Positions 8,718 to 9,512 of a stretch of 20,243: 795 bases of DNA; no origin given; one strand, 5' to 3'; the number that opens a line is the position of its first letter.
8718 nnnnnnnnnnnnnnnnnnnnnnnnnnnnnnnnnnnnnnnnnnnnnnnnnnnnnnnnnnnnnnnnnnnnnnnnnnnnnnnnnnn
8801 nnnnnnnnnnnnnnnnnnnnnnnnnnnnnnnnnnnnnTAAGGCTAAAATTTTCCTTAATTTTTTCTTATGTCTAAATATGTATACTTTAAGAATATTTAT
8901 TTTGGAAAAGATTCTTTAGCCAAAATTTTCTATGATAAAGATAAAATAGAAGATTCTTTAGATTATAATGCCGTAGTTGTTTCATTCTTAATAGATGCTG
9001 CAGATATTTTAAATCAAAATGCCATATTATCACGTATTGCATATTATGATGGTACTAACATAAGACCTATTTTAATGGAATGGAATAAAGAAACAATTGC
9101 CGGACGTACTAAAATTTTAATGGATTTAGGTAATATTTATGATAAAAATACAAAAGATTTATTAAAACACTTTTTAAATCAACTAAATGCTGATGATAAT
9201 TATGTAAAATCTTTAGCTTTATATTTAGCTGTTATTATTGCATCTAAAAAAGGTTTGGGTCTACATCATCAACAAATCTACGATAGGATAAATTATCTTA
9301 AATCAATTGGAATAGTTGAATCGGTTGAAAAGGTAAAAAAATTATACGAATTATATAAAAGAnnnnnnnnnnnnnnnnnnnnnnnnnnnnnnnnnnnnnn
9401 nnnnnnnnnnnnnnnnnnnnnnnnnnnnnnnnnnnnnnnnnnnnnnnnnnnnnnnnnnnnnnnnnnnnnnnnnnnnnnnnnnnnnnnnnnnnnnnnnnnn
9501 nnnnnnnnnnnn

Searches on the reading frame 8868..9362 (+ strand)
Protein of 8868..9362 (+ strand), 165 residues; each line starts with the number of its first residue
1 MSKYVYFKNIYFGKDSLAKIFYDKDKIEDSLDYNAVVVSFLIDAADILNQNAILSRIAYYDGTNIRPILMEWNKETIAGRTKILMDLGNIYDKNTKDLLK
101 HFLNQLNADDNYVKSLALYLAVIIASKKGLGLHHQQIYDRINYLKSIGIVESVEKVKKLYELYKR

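Call 4: search_protein_families(library=pfam, proteins=[window:8868-9362:+], max_evalue=1)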
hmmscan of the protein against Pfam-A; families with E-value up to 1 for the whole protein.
window:8868-9362:+ (165 aa): 0 families

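Call 5: search_protein_families(library=phrogs, proteins=[window:8868-9362:+], max_evalue=1)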
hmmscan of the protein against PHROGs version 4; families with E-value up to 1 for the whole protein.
window:8868-9362:+ (165 aa): 5 families
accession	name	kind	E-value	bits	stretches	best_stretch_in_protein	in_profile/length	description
phrog_29728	-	unknown function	0.1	13.7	0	117-150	7-40/108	-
phrog_29173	-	unknown function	0.15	13.4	1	134-146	12-24/62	-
phrog_13297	-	unknown function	0.25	12.9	1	121-163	2-44/87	-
phrog_2440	-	transcription regulation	0.25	12.2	1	124-162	49-87/126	transcriptional regulator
phrog_32812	-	unknown function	0.46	11.8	1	7-47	42-81/93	-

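Call 92: search_solved_structures(query=A6, max_evalue=10)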
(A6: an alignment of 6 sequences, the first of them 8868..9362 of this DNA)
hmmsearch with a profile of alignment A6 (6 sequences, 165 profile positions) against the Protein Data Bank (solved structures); distinct sequences matched with E-value up to 10: 20.
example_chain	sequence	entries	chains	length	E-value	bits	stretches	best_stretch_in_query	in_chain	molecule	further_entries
2ch7_A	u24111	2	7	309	0.0067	19.8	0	98-147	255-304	METHYL-ACCEPTING CHEMOTAXIS PROTEIN | Methyl-accepting chemotaxis protein 2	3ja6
2ch7_B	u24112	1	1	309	0.0068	19.8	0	96-147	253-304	METHYL-ACCEPTING CHEMOTAXIS PROTEIN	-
3ja6_H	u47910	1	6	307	0.0073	19.7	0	96-147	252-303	Methyl-accepting chemotaxis protein 2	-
8a3k_UNK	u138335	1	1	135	0.018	18.4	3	98-148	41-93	sc-apCC-4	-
2fic_A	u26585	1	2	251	0.51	13.7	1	70-136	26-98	Myc box-dependent-interacting protein 1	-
9cte_A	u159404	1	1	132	1.3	12.3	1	75-157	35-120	De novo protein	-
2osz_A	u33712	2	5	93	1.6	12.1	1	97-163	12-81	Nucleoporin p58/p45 | Nucleoporin Nup58/Nup45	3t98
3p8s_A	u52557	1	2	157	1.6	12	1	60-103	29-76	Jacalin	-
9r1j_A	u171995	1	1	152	1.9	11.8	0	98-147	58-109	sc-apCC-4-NR-1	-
9hi1_B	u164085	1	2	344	2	11.7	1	63-117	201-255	UDP-glucose 4-epimerase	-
9hi0_B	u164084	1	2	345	2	11.7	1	63-117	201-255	UDP-glucose 4-epimerase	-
9hi2_A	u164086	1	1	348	2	11.7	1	63-117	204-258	UDP-glucose 4-epimerase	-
1ek5_A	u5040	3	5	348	2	11.7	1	63-117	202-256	UDP-GALACTOSE 4-EPIMERASE | UDP-glucose 4-epimerase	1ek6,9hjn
1i3k_A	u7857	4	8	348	2.1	11.7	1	63-117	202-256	UDP-GLUCOSE 4-EPIMERASE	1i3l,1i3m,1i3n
1hzj_A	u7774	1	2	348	2.1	11.7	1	63-117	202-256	UDP-GALACTOSE 4-EPIMERASE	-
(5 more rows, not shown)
